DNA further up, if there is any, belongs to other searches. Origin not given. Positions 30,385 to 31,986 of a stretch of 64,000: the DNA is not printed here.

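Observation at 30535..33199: Tandem GH10-like barrels in which His replaces the canonical acid/base Glu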

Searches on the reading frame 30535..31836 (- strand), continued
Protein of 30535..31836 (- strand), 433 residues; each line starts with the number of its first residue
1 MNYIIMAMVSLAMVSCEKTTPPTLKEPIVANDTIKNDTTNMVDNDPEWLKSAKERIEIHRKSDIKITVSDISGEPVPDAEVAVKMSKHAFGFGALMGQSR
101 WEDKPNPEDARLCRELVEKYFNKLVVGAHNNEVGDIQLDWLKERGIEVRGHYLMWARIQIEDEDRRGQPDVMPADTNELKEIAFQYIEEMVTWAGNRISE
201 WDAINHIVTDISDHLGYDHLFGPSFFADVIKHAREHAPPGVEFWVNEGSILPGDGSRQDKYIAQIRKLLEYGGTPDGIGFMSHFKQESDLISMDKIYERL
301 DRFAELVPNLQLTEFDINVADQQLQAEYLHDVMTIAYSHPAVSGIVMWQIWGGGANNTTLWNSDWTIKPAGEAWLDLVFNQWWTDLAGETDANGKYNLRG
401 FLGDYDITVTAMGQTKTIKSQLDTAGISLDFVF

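Call 46: search_protein_families(library=pfam, proteins=[P0045, P0044, P0035, P0101, P0103, P0122, P0002, P0004], max_evalue=0.01)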
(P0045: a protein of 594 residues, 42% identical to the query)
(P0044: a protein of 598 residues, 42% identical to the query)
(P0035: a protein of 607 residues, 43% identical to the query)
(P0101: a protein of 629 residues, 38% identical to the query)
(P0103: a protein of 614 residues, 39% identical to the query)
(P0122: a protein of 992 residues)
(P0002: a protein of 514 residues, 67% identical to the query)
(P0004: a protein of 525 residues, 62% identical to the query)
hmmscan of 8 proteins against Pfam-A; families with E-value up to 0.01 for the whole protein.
P0045 (594 aa): 2 families
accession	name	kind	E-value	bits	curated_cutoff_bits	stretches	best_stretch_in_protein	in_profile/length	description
PF00331.26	Glyco_hydro_10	-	2.4e-31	109.6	22.1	1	244-533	9-306/311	Glycosyl hydrolase family 10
PF13620.12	CarboxypepD_reg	-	3.6e-06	27.7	32.3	0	222-263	5-38/82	Carboxypeptidase regulatory-like domain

P0044 (598 aa): 2 families
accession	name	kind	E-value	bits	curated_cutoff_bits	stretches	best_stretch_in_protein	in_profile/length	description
PF00331.26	Glyco_hydro_10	-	1.2e-27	97.4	22.1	1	242-534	5-305/311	Glycosyl hydrolase family 10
PF13620.12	CarboxypepD_reg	-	0.00063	20.5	32.3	0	547-590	28-74/82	Carboxypeptidase regulatory-like domain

P0035 (607 aa): 3 families
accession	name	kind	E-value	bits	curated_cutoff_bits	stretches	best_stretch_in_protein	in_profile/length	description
PF00331.26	Glyco_hydro_10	-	4.8e-29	102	22.1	1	249-537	9-303/311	Glycosyl hydrolase family 10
PF02018.23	CBM_4_9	-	4.6e-05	24.2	25.9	1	63-167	33-132/136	Carbohydrate binding domain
PF13620.12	CarboxypepD_reg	-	0.00095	19.9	32.3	0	553-598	29-76/82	Carboxypeptidase regulatory-like domain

P0101 (629 aa): 2 families
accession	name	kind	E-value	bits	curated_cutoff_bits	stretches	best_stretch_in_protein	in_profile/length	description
PF00331.26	Glyco_hydro_10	-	5.4e-23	82.1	22.1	1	296-565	26-304/311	Glycosyl hydrolase family 10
PF13620.12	CarboxypepD_reg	-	0.00075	20.2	32.3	0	581-627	30-80/82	Carboxypeptidase regulatory-like domain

P0103 (614 aa): 4 families
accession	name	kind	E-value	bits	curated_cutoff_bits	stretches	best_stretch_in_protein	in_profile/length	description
PF00331.26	Glyco_hydro_10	-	2.7e-44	152.1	22.1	1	246-552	6-306/311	Glycosyl hydrolase family 10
PF02369.22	Big_1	-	9.7e-05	22.8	34.9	1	225-253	21-49/93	Bacterial Ig-like domain (group 1)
PF13620.12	CarboxypepD_reg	-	0.00059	20.6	32.3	0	225-245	2-22/82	Carboxypeptidase regulatory-like domain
PF05688.17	BIg21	-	0.0074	17.3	27.4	0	224-248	5-29/109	Bacterial Immunoglobulin-like 21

P0122 (992 aa): 5 families
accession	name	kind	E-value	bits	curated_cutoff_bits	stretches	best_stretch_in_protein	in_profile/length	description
PF13360.13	PQQ_2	-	7.5e-34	117.8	27.6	1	93-337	2-233/233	Outer membrane protein assembly factor BamB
PF00331.26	Glyco_hydro_10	-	3.3e-26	92.7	22.1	1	661-929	27-305/311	Glycosyl hydrolase family 10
PF13570.13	Beta-prop_ACSF4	-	2.9e-12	47.1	133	1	92-397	27-317/329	Beta-alanine-activating enzyme, beta-propeller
PF01011.28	PQQ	-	1.1e-07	31.4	26.7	1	125-160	49-84/595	Glucose/ethanol/alcohol dehydrogenase, beta-propeller domain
PF23727.1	Beta-prop_FAM234A_B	-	0.002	17.2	26.4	0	225-265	91-131/467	FAM234A/B beta-propeller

P0002 (514 aa): 4 families
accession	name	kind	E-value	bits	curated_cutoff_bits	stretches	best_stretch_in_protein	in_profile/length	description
PF00331.26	Glyco_hydro_10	-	3.3e-25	89.4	22.1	1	115-344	62-287/311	Glycosyl hydrolase family 10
PF18962.6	Por_Secre_tail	-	3.8e-11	43.6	27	1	431-497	2-66/75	Secretion system C-terminal sorting domain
PF24107.1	DUF7382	-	0.0024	18.1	27.4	0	44-65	21-42/65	Domain of unknown function (DUF7382)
PF13620.12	CarboxypepD_reg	-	0.0042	17.9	32.3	0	45-65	2-22/82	Carboxypeptidase regulatory-like domain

P0004 (525 aa): 5 families
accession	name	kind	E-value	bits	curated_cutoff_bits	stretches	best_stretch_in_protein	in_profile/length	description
PF00331.26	Glyco_hydro_10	-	4.5e-26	92.2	22.1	1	127-365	61-307/311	Glycosyl hydrolase family 10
PF18962.6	Por_Secre_tail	-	8.8e-11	42.4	27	1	444-512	2-68/75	Secretion system C-terminal sorting domain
PF13585.12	CHU_C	-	0.0011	19.5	27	1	448-507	14-71/86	CHU_C Type IX secretion signal domain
PF13620.12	CarboxypepD_reg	-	0.0018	19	32.3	0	61-79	5-23/82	Carboxypeptidase regulatory-like domain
PF02369.22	Big_1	-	0.0024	18.4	34.9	0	58-82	21-45/93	Bacterial Ig-like domain (group 1)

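Call 63: search_protein_families(library=pfam, alignment_id=A2, max_evalue=0.00001)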
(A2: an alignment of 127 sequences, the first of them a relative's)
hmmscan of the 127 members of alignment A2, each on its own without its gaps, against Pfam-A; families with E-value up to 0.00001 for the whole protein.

A. member 1, L001:3119-4072:- (318 aa): 1 family
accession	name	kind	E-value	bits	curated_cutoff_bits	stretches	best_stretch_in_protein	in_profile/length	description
PF14099.13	Polysacc_lyase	-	5.6e-29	102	29.9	1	97-263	31-197/210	Polysaccharide lyase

B. families by the number of members that match (of 127 scanned): 145 families (the first 25 are shown)
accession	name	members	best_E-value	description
PF20434.5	BD-FAE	5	5.1e-63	BD-FAE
PF07859.19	Abhydrolase_3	5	1.2e-21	alpha/beta hydrolase fold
PF00326.27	Peptidase_S9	5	1e-16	Prolyl oligopeptidase family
PF00135.34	COesterase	5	7.2e-09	Carboxylesterase family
PF12697.13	Abhydrolase_6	5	6.9e-07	Alpha/beta hydrolase family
PF07394.17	DUF1501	3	6.5e-156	Protein of unknown function (DUF1501)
PF00331.26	Glyco_hydro_10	3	1.9e-93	Glycosyl hydrolase family 10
PF00072.30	Response_reg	3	1.1e-29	Response regulator receiver domain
PF13620.12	CarboxypepD_reg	3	5.1e-14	Carboxypeptidase regulatory-like domain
PF12146.15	Hydrolase_4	3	1.2e-07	Serine aminopeptidase, S33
PF04298.18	Zn_peptidase_2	2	4.8e-81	Putative neutral zinc metallopeptidase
PF00933.27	Glyco_hydro_3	2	9.8e-66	Glycosyl hydrolase family 3 N terminal domain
PF03462.23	PCRF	2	1e-52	PCRF domain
PF14748.11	P5CR_dimer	2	1.2e-44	Pyrroline-5-carboxylate reductase dimerisation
PF04041.19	Glyco_hydro_130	2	6.2e-44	beta-1,4-mannooligosaccharide phosphorylase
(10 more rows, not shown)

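Call 71: find_related_loci(query=A3, collection=metagenome_contigs, flank=10000)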
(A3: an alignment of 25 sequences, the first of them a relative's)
Query A3 (433 aa) in metagenome_contigs; peptide patterns used: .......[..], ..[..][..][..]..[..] (x = any residue, [..] = any of these).
109 stretches matched a pattern; 43 encode a relative of the query (tblastn E <= 1e-3); 43 distinct loci.
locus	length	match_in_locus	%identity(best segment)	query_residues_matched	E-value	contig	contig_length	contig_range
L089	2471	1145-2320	43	48-433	2e-100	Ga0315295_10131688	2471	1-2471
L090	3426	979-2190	42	38-433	4e-98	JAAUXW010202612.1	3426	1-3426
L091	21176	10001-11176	41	45-432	4e-90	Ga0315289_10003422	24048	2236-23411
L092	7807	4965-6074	44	45-409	5e-89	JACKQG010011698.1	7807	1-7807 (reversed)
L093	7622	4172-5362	41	43-433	2e-87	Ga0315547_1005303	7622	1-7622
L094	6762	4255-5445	41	43-433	2e-87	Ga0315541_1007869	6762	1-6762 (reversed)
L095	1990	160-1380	40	45-428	7e-89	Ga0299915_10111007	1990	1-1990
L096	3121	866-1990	42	61-427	4e-85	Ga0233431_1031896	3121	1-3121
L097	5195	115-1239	42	61-427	1e-83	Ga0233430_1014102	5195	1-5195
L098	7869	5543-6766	39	45-429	5e-83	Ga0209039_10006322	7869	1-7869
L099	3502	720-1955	39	45-433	1e-83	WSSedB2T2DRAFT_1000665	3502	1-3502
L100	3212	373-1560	39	45-433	9e-84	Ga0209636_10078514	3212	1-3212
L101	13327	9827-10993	39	45-426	4e-82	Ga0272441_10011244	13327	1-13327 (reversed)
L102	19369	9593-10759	39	45-426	4e-82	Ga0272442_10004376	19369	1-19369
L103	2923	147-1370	39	45-429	2e-83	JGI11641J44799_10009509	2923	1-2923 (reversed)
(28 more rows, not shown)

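Call 73: find_encoding_contigs(protein=P0011, flank=10000, max_places=1)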
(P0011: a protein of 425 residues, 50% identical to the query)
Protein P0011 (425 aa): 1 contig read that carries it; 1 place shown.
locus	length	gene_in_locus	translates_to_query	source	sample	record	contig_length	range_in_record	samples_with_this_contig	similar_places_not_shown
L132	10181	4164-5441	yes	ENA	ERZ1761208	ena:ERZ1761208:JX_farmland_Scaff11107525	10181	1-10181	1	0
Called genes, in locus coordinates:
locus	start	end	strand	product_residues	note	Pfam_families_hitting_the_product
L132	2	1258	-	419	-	?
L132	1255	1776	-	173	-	PF04542:Sigma70_r2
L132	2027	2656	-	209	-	PF04191:PEMT, PF06966:DUF1295 (weak), PF04140:ICMT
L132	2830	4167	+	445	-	PF16655:PhoD_N (weak), PF25077:DUF7800, PF09423:PhoD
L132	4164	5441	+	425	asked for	PF13620:CarboxypepD_reg (faint), PF00331:Glyco_hydro_10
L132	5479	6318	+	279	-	PF01261:AP_endonuc_2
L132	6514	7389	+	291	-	PF01261:AP_endonuc_2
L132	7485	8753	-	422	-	-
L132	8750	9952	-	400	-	PF00083:Sugar_tr, PF07690:MFS_1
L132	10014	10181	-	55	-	?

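Call 74: find_encoding_contigs(protein=P0020, flank=10000, max_places=1)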
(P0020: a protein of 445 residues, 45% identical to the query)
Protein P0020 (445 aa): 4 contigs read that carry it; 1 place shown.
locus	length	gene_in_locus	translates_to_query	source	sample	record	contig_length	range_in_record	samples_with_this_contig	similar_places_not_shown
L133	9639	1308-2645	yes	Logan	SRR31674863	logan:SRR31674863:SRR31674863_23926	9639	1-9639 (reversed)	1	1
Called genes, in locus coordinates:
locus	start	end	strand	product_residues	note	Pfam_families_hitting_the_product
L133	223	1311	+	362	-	PF07632:Sde182_NH-like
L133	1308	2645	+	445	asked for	PF00331:Glyco_hydro_10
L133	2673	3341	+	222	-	PF13618:Gluconate_2-dh3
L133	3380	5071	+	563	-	PF00732:GMC_oxred_N, PF01266:DAO (faint), PF05199:GMC_oxred_C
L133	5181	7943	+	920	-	PF09423:PhoD (weak)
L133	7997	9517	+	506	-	PF00884:Sulfatase, PF01663:Phosphodiest (faint), PF16347:SGSH_C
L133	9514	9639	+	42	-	?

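Call 75: find_encoding_contigs(protein=P0006, flank=10000, max_places=1)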
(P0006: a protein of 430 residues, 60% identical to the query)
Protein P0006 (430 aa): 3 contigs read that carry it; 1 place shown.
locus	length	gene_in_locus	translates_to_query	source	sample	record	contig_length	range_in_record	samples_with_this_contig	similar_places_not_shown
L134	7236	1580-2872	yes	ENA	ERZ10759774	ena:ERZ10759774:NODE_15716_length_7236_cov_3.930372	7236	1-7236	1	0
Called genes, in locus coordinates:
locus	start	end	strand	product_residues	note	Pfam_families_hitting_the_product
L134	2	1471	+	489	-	?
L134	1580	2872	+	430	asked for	PF13620:CarboxypepD_reg (faint), PF00331:Glyco_hydro_10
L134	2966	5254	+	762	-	PF22842:Pel9A-like_beta_helix, PF07602:DUF1565 (faint), PF13229:Beta_helix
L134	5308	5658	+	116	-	PF05336:rhaM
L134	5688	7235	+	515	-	PF01120:Alpha_L_fucos, PF16757:Fucosidase_C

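Call 76: find_encoding_contigs(protein=P0023, flank=10000, max_places=1)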
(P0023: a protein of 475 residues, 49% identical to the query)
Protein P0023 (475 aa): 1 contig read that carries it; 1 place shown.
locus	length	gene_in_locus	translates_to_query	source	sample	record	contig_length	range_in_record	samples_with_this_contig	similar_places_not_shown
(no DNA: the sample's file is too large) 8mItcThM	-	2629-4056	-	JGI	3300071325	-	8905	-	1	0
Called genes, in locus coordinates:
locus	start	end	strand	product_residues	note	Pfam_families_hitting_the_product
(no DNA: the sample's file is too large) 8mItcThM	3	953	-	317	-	?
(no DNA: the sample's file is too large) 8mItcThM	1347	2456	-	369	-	PF01408:GFO_IDH_MocA, PF22725:GFO_IDH_MocA_C3, PF02894:GFO_IDH_MocA_C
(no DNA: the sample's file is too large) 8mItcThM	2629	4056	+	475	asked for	PF00331:Glyco_hydro_10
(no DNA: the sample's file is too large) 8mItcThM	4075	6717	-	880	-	PF14498:Glyco_hyd_65N_2, PF22124:Glyco_hydro_95_cat, PF21307:Glyco_hydro_95_C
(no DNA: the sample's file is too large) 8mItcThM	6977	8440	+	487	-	PF00884:Sulfatase, PF01663:Phosphodiest, PF16347:SGSH_C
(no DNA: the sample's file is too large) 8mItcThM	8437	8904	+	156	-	?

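Call 77: find_encoding_contigs(protein=P0010, flank=10000, max_places=1)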
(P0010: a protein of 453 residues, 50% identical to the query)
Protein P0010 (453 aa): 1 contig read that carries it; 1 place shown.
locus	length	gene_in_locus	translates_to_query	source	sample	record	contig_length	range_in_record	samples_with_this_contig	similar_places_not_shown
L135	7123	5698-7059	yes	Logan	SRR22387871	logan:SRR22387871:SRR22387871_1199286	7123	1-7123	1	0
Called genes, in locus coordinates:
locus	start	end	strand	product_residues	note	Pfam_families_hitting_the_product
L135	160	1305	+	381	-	PF06379:RhaT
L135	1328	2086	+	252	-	PF00753:Lactamase_B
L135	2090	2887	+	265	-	PF00106:adh_short, PF08659:KR, PF23441:SDR (weak), PF13561:adh_short_C2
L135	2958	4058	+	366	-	PF07632:Sde182_NH-like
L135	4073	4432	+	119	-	PF14534:DUF4440, PF12680:SnoaL_2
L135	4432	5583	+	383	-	PF02746:MR_MLE_N, PF13378:MR_MLE_C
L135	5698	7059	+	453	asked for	PF00331:Glyco_hydro_10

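Call 78: search_protein_families(library=pfam, proteins=[L037:2107-2970:-, L048:1195-2058:-, L054:11212-12057:-, L059:8003-8875:-, L064:12132-12977:-], max_evalue=0.00001)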
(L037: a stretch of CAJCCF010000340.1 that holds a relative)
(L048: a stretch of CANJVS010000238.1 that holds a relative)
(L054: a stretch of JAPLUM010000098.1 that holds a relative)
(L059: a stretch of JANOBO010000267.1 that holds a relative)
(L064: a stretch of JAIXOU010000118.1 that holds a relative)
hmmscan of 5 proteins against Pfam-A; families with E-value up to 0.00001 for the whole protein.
L037:2107-2970:- (288 aa): 6 families
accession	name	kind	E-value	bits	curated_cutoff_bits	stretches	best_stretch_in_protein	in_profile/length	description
PF20434.5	BD-FAE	-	5e-62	209.6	26.8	1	41-244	1-213/215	BD-FAE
PF07859.19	Abhydrolase_3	-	1.3e-19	71.3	25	1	54-264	1-207/210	alpha/beta hydrolase fold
PF00326.27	Peptidase_S9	-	1e-16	61.5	22.6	1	197-286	119-211/213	Prolyl oligopeptidase family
PF12146.15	Hydrolase_4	-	2.4e-07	30.7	27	0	53-141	6-96/239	Serine aminopeptidase, S33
PF00135.34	COesterase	-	2.4e-07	30.5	27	1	34-146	81-208/515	Carboxylesterase family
PF12697.13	Abhydrolase_6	-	2.5e-06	28.7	26.3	0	54-266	1-205/217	Alpha/beta hydrolase family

L048:1195-2058:- (288 aa): 6 families
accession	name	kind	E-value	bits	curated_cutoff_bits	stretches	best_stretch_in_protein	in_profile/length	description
PF20434.5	BD-FAE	-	1.2e-61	208.4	26.8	1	41-244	1-213/215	BD-FAE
PF07859.19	Abhydrolase_3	-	1.5e-19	71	25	1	54-264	1-207/210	alpha/beta hydrolase fold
PF00326.27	Peptidase_S9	-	1.2e-16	61.3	22.6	1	198-286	120-211/213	Prolyl oligopeptidase family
PF00135.34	COesterase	-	1.1e-07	31.6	27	1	34-146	81-208/515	Carboxylesterase family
PF12146.15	Hydrolase_4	-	1.7e-07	31.2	27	0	53-141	6-96/239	Serine aminopeptidase, S33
PF12697.13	Abhydrolase_6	-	1.1e-06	29.9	26.3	1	54-264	1-205/217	Alpha/beta hydrolase family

L054:11212-12057:- (282 aa): 5 families
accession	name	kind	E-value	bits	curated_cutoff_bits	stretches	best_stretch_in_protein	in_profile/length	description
PF20434.5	BD-FAE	-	2.6e-62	210.6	26.8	1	35-238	1-213/215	BD-FAE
PF07859.19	Abhydrolase_3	-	5.5e-20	72.5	25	1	48-258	1-207/210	alpha/beta hydrolase fold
PF00326.27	Peptidase_S9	-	1.4e-16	61.1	22.6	1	183-279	112-210/213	Prolyl oligopeptidase family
PF00135.34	COesterase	-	7.2e-09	35.6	27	1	25-154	78-219/515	Carboxylesterase family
PF12697.13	Abhydrolase_6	-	9.5e-06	26.9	26.3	0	48-260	1-206/217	Alpha/beta hydrolase family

L059:8003-8875:- (291 aa): 6 families
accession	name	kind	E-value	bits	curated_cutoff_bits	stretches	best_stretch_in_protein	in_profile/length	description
PF20434.5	BD-FAE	-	5.1e-63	212.9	26.8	1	45-248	1-213/215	BD-FAE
PF07859.19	Abhydrolase_3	-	1.2e-21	77.9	25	1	58-268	1-207/210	alpha/beta hydrolase fold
PF00326.27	Peptidase_S9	-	1.9e-15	57.3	22.6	1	197-270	115-190/213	Prolyl oligopeptidase family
PF00135.34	COesterase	-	5.9e-08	32.5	27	1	42-144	85-202/515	Carboxylesterase family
PF12146.15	Hydrolase_4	-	1.2e-07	31.8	27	0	219-267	186-232/239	Serine aminopeptidase, S33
PF12697.13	Abhydrolase_6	-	6.9e-07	30.6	26.3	1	58-267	1-204/217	Alpha/beta hydrolase family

L064:12132-12977:- (282 aa): 5 families
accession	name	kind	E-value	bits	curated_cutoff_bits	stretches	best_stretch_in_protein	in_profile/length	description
PF20434.5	BD-FAE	-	2.5e-60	204.1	26.8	1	35-238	1-213/215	BD-FAE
PF07859.19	Abhydrolase_3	-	4.6e-19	69.4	25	1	48-258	1-207/210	alpha/beta hydrolase fold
PF00326.27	Peptidase_S9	-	4.5e-13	49.6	22.6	1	187-277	115-208/213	Prolyl oligopeptidase family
PF00135.34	COesterase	-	8.2e-08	32.1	27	1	27-159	80-224/515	Carboxylesterase family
PF12697.13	Abhydrolase_6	-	1.3e-06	29.7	26.3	1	48-257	1-204/217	Alpha/beta hydrolase family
